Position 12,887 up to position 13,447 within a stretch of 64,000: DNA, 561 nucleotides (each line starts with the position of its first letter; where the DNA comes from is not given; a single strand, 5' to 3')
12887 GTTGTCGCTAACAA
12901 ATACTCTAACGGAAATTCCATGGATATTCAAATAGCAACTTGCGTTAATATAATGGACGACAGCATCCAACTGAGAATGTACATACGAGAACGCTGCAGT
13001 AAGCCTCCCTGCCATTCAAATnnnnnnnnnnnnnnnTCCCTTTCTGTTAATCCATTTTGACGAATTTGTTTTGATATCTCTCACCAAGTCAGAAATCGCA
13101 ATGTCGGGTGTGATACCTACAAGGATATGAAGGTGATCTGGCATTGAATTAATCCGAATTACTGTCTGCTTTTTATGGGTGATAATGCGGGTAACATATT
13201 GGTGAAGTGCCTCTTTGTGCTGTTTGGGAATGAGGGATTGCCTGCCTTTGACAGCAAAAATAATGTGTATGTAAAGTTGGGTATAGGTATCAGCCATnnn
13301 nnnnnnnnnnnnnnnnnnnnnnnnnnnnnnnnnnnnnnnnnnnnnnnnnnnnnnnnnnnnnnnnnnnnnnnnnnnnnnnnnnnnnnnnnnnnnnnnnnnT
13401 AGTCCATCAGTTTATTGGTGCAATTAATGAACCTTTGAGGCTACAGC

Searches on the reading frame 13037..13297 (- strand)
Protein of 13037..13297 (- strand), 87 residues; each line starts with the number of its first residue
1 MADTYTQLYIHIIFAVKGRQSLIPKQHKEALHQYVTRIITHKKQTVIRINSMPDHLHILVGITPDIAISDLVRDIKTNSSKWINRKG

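Call 46: search_protein_families(library=ncbifam, proteins=[window:13037-13297:-], max_evalue=0.01)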
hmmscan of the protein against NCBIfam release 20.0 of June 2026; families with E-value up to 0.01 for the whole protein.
seq(87 aa): 2 families
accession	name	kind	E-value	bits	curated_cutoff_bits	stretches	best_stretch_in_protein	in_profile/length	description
NF033573.1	transpos_IS200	equivalog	2.9e-17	63.1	55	1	4-85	7-88/126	IS200/IS605 family transposase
NF047646.1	REP_Tyr_transpos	equivalog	1.2e-07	31.8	80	1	13-84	15-88/146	REP-associated tyrosine transposase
